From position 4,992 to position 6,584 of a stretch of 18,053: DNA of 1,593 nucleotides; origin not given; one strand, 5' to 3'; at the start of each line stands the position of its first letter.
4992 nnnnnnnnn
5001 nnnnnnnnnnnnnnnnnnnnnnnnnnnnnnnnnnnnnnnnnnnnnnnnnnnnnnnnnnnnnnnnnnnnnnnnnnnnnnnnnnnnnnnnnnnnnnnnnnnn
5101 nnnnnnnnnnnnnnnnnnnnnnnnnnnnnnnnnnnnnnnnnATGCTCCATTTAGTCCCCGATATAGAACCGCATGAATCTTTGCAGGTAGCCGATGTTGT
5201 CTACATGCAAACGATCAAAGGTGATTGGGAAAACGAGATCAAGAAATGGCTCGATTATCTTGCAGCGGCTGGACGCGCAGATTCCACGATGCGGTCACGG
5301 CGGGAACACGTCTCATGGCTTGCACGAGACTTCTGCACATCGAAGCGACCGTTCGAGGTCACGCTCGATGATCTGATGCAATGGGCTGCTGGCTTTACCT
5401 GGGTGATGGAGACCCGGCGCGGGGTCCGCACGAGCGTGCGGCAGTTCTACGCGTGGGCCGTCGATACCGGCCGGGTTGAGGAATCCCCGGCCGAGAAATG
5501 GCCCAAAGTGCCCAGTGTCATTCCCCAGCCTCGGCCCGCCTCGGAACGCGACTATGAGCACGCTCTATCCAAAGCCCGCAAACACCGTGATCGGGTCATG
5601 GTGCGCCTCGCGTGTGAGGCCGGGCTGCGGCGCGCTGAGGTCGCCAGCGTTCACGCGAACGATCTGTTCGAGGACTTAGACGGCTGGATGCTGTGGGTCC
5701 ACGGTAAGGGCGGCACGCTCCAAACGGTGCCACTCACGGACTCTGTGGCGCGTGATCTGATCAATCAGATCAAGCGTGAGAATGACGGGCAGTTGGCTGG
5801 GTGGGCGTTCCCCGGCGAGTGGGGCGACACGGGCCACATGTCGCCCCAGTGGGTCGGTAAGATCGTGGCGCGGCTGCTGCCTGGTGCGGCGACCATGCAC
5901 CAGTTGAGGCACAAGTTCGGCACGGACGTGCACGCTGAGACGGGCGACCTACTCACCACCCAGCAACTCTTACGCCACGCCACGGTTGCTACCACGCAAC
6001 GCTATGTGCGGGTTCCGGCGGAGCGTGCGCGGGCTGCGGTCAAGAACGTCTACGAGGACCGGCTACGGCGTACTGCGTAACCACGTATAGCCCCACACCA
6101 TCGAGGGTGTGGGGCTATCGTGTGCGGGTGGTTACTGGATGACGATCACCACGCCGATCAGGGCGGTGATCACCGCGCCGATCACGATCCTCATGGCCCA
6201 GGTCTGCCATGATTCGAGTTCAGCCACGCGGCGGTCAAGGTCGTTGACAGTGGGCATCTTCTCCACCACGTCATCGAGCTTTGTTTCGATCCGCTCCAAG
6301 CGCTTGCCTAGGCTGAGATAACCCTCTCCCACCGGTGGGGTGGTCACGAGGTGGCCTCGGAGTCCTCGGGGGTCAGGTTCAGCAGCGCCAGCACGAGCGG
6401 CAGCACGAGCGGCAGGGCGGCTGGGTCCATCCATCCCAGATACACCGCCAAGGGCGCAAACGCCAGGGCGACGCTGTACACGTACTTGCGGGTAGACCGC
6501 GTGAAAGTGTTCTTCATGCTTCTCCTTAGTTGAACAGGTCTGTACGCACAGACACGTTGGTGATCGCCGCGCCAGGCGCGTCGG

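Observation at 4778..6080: tRNA 3'-end fragment (candidate attP) inside the repressor ORF, with int directly downstream: integration-dependent immunity architecture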

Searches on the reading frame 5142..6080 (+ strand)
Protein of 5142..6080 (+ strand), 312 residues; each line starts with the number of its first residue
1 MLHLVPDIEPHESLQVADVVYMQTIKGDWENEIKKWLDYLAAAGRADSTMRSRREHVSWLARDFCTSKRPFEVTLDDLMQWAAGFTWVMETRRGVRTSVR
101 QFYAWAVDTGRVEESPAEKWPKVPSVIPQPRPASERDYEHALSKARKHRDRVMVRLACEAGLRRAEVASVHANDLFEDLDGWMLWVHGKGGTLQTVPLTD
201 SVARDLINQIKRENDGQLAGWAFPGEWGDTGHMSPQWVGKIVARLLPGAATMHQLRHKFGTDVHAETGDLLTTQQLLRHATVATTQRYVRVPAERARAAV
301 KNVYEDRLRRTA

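Call 8: search_protein_families(library=pfam, proteins=[window:5142-6080:+], max_evalue=0.01)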
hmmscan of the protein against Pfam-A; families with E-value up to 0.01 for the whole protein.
window:5142-6080:+ (312 aa): 1 family
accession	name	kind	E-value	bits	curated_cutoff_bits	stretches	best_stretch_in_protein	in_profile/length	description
PF00589.27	Phage_integrase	-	3.7e-18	66.3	27.1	1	143-292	17-169/172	Phage integrase family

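Call 19: find_encoding_contigs(protein=window:5142-6080:+, flank=10000, max_places=10)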
Protein window:5142-6080:+ (312 aa): 24 contigs read that carry it; 4 places shown.
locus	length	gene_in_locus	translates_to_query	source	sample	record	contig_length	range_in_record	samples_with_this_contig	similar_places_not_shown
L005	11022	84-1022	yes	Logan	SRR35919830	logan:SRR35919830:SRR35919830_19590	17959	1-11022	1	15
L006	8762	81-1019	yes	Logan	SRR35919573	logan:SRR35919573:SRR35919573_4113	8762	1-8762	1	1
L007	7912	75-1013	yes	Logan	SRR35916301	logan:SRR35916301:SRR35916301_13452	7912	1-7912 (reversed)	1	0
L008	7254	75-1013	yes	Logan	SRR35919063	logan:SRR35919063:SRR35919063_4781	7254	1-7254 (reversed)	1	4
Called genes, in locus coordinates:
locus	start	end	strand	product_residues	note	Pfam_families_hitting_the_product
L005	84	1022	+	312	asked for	PF00589:Phage_integrase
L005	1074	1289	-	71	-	PF10779:XhlA (faint)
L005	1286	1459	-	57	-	-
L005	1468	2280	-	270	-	PF26571:VldE (weak)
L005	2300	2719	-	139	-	-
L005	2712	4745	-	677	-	-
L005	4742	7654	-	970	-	PF20155:TMP_3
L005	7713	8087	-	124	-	-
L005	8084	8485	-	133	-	-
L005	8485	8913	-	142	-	-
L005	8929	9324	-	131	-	-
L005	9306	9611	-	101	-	-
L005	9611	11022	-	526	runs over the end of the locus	PF04586:Peptidase_S78, PF25209:Phage_capsid_4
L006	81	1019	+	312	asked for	PF00589:Phage_integrase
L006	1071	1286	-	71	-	PF10779:XhlA (faint)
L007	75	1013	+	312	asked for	PF00589:Phage_integrase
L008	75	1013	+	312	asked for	PF00589:Phage_integrase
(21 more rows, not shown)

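Call 23: find_homologous_proteins(query=window:5142-6077:+, max_evalue=1e-20)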
Query window:5142-6077:+ (312 aa): 502 proteins with E <= 1e-20 among 8000 candidates; the best 120 are listed.
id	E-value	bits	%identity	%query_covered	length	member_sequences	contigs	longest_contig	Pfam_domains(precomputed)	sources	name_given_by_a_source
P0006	4.3e-195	665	100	93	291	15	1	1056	PF00589.28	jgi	jgi:integrase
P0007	1.2e-179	615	86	100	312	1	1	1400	PF00589.28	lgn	-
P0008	2.6e-118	413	64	98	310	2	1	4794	PF00589.28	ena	-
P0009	6.4e-116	405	62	98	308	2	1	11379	PF00589.28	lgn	-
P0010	6.0e-79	284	44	95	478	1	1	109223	PF13495.13,PF00589.28,PF02899.24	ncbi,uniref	ncbi:integrase [Marisediminicola sp. UYEF4]|uniref:tyrosine-type recombinase/integrase n=1 Tax=Maris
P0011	1.1e-74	270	47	92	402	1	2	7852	PF13495.13,PF00589.28,PF02899.24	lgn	-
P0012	3.7e-74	268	50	85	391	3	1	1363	PF13495.13,PF00589.28,PF02899.24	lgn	-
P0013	1.4e-72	263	50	90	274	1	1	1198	PF00589.28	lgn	-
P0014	1.5e-72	263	50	90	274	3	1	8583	PF00589.28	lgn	-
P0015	5.5e-72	261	51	87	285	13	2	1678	PF12835.13,PF00589.28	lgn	-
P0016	7.7e-72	261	49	90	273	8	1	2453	PF00589.28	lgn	-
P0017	2.7e-71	259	43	89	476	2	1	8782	PF13495.13,PF00589.28,PF02899.24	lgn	-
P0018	3.1e-71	259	49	90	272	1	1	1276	PF00589.28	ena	-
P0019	9.0e-71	257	48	90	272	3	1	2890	PF00589.28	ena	-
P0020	1.5e-70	256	48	89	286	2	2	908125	PF00589.28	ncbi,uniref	ncbi:tyrosine-type recombinase/integrase [Cellulosimicrobium cellulans]|uniref:tyrosine-type recombi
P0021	1.5e-70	256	48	91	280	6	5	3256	PF00589.28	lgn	-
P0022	1.9e-70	256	48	90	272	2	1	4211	PF00589.28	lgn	-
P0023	2.4e-70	256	47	91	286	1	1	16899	PF00589.28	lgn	-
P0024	3.5e-70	255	48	89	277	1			PF00589.28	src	-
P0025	4.5e-70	255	46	93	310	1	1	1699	PF00589.28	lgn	-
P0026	6.1e-70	254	44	88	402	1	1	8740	PF22022.3,PF00589.28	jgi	jgi:site-specific recombinase XerD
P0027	6.1e-70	254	47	88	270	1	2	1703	PF00589.28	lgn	-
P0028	1.0e-69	254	48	90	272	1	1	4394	PF00589.28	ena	-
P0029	1.1e-69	253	50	88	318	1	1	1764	PF00589.28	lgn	-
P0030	1.4e-69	253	50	89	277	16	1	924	PF00589.28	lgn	-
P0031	3.2e-69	252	48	90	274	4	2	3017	PF00589.28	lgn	-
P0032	5.8e-69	251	49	90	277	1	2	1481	PF00589.28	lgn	-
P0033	7.3e-69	251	47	88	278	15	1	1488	PF00589.28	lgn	-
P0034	7.8e-69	251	50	88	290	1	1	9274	PF00589.28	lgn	-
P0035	3.5e-68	248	48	90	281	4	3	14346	PF00589.28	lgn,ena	-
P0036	8.7e-68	247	48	90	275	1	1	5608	PF00589.28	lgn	-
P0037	2.1e-67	246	48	87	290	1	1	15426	PF00589.28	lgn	-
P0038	4.1e-67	245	48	90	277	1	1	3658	PF00589.28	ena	-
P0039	6.0e-67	244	45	90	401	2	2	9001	PF00589.28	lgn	-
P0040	8.8e-67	244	49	88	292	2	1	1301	PF00589.28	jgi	-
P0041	1.7e-66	243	49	88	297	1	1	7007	PF00589.28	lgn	-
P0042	1.8e-66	243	48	87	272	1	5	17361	PF12835.13,PF00589.28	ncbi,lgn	ncbi:MAG: integrase [Phycisphaerae bacterium]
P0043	1.9e-66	243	45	88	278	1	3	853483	PF00589.28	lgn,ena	-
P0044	2.8e-66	242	44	88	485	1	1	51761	PF13495.13,PF00589.28,PF02899.24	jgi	jgi:site-specific recombinase XerD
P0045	2.9e-66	242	45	90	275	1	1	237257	PF00589.28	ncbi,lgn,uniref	ncbi:MAG: tyrosine-type recombinase/integrase [Gordonia sp. (in: high G+C Gram-positive bacteria)]|u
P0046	3.8e-66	242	53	74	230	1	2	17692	PF00589.28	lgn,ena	-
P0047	3.9e-66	242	43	96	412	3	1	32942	PF13495.13,PF00589.28,PF02899.24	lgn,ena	-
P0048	5.1e-66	241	48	90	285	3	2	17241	PF00589.28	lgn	-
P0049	5.7e-66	241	48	93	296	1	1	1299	PF00589.28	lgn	-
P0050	8.1e-66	241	44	89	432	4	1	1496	PF12835.13,PF00589.28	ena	-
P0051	9.6e-66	240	48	88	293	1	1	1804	PF00589.28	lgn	-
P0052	1.2e-65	240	47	87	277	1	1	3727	PF00589.28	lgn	-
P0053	1.2e-65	240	49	87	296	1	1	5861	PF00589.28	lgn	-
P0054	1.2e-65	240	47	90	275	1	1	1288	PF00589.28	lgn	-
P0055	6.4e-65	238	49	88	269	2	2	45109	PF00589.28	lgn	-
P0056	7.0e-65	238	49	85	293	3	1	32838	PF00589.28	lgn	-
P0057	8.0e-65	237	43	95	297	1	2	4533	PF00589.28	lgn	-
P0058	9.4e-65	237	42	89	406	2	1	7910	PF13495.13,PF22022.3,PF00589.28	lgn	-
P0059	1.0e-64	237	49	87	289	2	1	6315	PF00589.28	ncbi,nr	ncbi:MAG TPA: tyrosine-type recombinase/integrase [Nocardioides sp.]|nr:tyrosine-type recombinase/in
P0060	1.1e-64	237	45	91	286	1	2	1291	PF00589.28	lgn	-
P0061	1.1e-64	237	48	89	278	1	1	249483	PF00589.28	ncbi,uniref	ncbi:tyrosine-type recombinase/integrase [Dietzia sp. 179-F 9C3 NHS]|uniref:tyrosine-type recombinas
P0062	1.2e-64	237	49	88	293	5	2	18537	PF00589.28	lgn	-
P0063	1.4e-64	237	48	88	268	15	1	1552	PF00589.28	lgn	-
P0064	1.6e-64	236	46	89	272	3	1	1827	PF12835.13,PF00589.28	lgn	-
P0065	2.4e-64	236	47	88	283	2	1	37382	PF00589.28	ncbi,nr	ncbi:MAG: tyrosine-type recombinase/integrase [Bifidobacteriaceae bacterium]|nr:tyrosine-type recomb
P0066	3.1e-64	236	46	91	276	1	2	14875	PF00589.28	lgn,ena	-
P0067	4.5e-64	235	44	89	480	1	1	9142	PF13495.13,PF00589.28,PF02899.24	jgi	jgi:site-specific recombinase XerD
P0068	5.2e-64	235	49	88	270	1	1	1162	PF00589.28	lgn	-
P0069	6.6e-64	234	45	91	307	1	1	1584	PF00589.28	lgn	-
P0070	6.8e-64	234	46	89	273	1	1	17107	PF00589.28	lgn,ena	-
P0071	7.5e-64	234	51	75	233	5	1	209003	PF00589.28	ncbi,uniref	ncbi:tyrosine-type recombinase/integrase [Nocardia sp. NPDC058518]|uniref:tyrosine-type recombinase/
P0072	1.0e-63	234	44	91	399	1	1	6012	PF13495.13,PF00589.28,PF02899.24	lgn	-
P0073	1.0e-63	234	43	89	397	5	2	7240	PF13495.13,PF00589.28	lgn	-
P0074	1.7e-63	233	50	82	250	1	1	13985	PF00589.28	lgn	-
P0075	2.1e-63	233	44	93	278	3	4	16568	PF00589.28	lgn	-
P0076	2.5e-63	233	45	90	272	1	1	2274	PF00589.28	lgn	-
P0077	4.0e-63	232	46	89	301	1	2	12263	PF00589.28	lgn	-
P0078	5.3e-63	231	43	89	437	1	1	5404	PF12835.13,PF13495.13,PF00589.28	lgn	-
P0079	7.2e-63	231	45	88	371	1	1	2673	PF00589.28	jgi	jgi:site-specific recombinase XerD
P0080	7.3e-63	231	47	88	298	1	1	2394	PF00589.28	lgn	-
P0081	1.3e-62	230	45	85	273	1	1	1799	PF00589.28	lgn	-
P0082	1.3e-62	230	48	86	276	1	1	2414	PF00589.28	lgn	-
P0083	1.4e-62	230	46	86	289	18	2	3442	PF00589.28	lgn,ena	-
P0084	1.5e-62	230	46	89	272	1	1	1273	PF00589.28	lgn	-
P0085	1.5e-62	230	45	95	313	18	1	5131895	PF00589.28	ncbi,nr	ncbi:integrase [Mycobacterium avium subsp. hominissuis]|nr:integrase [Mycobacterium avium subsp. hom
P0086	1.6e-62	230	47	88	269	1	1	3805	PF00589.28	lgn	-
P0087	2.3e-62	229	45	90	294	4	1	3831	PF00589.28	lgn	-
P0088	4.4e-62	228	47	83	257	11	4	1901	PF00589.28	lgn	-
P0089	4.8e-62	228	43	89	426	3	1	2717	PF12835.13,PF13495.13,PF00589.28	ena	-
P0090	6.7e-62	228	50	75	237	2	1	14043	PF00589.28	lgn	-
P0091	7.7e-62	228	42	89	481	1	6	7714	PF00589.28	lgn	-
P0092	7.8e-62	228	45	90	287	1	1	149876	PF00589.28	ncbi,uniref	ncbi:tyrosine-type recombinase/integrase [Promicromonospora sp. NPDC023805]|uniref:tyrosine-type rec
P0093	1.0e-61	227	47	89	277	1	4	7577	PF00589.28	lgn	-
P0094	1.1e-61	227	44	90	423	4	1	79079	PF13495.13,PF00589.28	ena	-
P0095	1.1e-61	227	45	90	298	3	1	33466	PF00589.28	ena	-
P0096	1.2e-61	227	48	88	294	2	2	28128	PF00589.28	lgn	-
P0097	1.4e-61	227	44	86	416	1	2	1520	PF13495.13,PF22022.3,PF00589.28,PF02899.24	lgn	-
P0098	1.4e-61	227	45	88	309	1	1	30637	PF00589.28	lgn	-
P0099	1.5e-61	227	46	89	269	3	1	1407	PF00589.28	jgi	-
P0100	2.1e-61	226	45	84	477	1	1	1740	PF13495.13,PF00589.28,PF02899.24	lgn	-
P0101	2.1e-61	226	47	88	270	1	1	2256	PF00589.28,PF02899.24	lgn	-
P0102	2.3e-61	226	44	87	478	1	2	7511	PF13495.13,PF22022.3,PF00589.28,PF02899.24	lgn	-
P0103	3.3e-61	226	46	87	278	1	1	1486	PF00589.28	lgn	-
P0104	3.4e-61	226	45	88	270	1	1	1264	PF00589.28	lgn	-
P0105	4.8e-61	225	47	86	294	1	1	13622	PF00589.28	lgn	-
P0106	5.2e-61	225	46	90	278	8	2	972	PF00589.28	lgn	-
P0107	7.1e-61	224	47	85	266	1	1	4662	PF00589.28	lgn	-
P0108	8.5e-61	224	45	88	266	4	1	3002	PF00589.28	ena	-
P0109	1.0e-60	224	42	89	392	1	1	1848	PF13495.13,PF00589.28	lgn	-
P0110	1.3e-60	224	41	90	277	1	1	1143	PF00589.28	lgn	-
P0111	1.4e-60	224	45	89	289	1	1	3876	PF00589.28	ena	-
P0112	1.5e-60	223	45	90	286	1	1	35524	PF00589.28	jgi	jgi:integrase/recombinase XerC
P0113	1.5e-60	223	41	89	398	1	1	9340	PF13495.13,PF22022.3,PF00589.28,PF02899.24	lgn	-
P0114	1.8e-60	223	43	88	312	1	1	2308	PF00589.28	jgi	jgi:integrase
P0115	1.9e-60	223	43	89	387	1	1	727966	PF13495.13,PF00589.28,PF02899.24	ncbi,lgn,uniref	ncbi:tyrosine-type recombinase/integrase [Microbacterium mcarthurae (nom. nud.)]|uniref:Tyrosine-typ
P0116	2.0e-60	223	53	74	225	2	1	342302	PF00589.28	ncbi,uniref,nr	ncbi:tyrosine-type recombinase/integrase [Occultella glacieicola]|uniref:tyrosine-type recombinase/i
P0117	2.1e-60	223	46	88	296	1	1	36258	PF00589.28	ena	-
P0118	2.1e-60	223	46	87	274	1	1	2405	PF00589.28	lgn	-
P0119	2.3e-60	223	45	89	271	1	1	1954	PF00589.28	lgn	-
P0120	2.9e-60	222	44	87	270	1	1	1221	PF00589.28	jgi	jgi:integrase/recombinase XerC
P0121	3.0e-60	222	46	90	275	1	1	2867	PF00589.28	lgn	-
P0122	3.1e-60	222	43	89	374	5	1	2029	PF00589.28,PF02899.24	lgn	-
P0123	4.5e-60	222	46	88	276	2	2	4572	PF00589.28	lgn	-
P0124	4.6e-60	222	45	88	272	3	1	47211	PF00589.28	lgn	-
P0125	5.0e-60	222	45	86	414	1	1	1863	PF22022.3,PF00589.28,PF02899.24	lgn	-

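Call 24: search_dna_similar(query=window:5142-6077:+, collection=phages, mode=protein, max_rows=40)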
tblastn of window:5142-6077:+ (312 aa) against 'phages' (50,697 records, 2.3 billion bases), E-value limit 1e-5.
Records with a match: 459; places in all: 459; records where one place covers at least 80% of the query: 299.
Best place of each record, by identity: <60% 459.
By first word of the organism name: Mycobacterium 291; Gordonia 122; Arthrobacter 14; Bacteriophage 6; Thermus 6; Listeria 5; Rhodococcus 3; Brevibacillus 3; Acinetobacter 2; Bacillus 2; and 5 more.
By host as written in the record: Mycobacterium smegmatis mc2 155 167; Gordonia terrae 3612 96; Mycobacterium smegmatis mc#155 39; - 13; Mycobacterium smegmatis mc2155 10; Mycobacterium tuberculosis; Mycobacterium smegmatis 9; Gordonia terrae CAG3 7; Arthrobacter globiformis B-2979 6; and 66 more.
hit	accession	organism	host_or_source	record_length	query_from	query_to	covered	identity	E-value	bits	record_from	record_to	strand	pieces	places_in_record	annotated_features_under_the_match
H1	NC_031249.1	Gordonia phage UmaThurman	Gordonia terrae 3612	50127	14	286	88%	42.3%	3e-52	189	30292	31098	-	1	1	35: tyrosine integrase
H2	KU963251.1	Gordonia phage UmaThurman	Gordonia terrae 3612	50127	14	286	88%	42.3%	3e-52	189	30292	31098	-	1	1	35: tyrosine integrase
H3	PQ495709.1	Mycobacterium phage Nadezda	Mycobacterium smegmatis mc(2)155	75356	29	286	83%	44.7%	1e-53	194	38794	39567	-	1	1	integrase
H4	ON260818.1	Mycobacterium phage Hilltopfarm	Mycobacterium smegmatis mc#155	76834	29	286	83%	44.3%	9e-54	194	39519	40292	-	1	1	52: tyrosine integrase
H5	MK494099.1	Mycobacterium phage Typha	Mycobacterium smegmatis mc#155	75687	29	286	83%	44.3%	2e-53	193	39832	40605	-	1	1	52: integrase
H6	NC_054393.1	Mycobacterium phage Typha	Mycobacterium smegmatis mc#155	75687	29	286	83%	44.3%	2e-53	193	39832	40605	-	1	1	52: integrase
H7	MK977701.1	Mycobacterium phage Cracklewink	Mycobacterium smegmatis mc#155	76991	29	286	83%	43.9%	1e-51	187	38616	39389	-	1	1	49: tyrosine integrase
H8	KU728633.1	Mycobacterium phage Bipper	Mycobacterium smegmatis mc2 155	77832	29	286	83%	43.9%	1e-51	187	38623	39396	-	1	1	50: integrase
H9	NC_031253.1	Mycobacterium phage Bipper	Mycobacterium smegmatis mc2 155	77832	29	286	83%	43.9%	1e-51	187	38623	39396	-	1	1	50: integrase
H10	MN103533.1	Mycobacterium phage Weirdo19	Mycobacterium sp.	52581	29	286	83%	43.8%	5e-49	180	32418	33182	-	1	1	integrase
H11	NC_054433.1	Mycobacterium phage Weirdo19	Mycobacterium sp.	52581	29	286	83%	43.8%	5e-49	180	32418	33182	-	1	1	integrase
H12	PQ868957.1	Curtobacterium phage Barebow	Curtobacterium flaccumfaciens NRRL ...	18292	6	286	90%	39.9%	5e-48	177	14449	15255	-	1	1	18: tyrosine integrase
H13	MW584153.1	Mycobacterium phage prophi79-1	Mycobacterium abscessus GD79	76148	28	286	83%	43.2%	6e-55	197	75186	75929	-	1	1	108: tyrosine integrase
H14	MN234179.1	Gordonia phage Pipp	Gordonia terrae 3612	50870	4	286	91%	39.1%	5e-54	195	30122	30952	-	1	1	37: tyrosine integrase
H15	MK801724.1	Gordonia phage PhrostedPhlake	Gordonia terrae 3612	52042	3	286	91%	38.9%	1e-54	196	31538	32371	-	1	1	43: tyrosine integrase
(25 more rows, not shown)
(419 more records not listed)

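Call 70: search_protein_families(library=phrogs, proteins=[window:5142-6077:+], max_evalue=0.001)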
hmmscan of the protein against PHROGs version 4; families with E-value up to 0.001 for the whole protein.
window:5142-6077:+ (312 aa): 3 families
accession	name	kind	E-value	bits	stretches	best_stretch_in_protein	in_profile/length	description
phrog_1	-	integration and excision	1e-34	121.8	1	33-301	170-445/611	integrase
phrog_216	-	integration and excision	9.6e-31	108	1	86-305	9-238/301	integrase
phrog_7269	-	integration and excision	2.7e-06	28.2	1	241-300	19-78/89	integrase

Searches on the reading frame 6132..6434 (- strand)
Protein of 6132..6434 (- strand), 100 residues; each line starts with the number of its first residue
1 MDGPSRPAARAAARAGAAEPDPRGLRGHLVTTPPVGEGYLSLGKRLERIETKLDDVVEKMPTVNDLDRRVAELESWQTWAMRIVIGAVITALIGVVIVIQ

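Call 8: search_protein_families(library=pfam, proteins=[window:6132-6434:-], max_evalue=0.01)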
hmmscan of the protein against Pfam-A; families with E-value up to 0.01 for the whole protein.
window:6132-6434:- (100 aa): 1 family
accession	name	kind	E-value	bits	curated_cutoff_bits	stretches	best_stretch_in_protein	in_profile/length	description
PF10779.14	XhlA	-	1.2e-06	29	34.7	1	44-95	18-66/67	Haemolysin XhlA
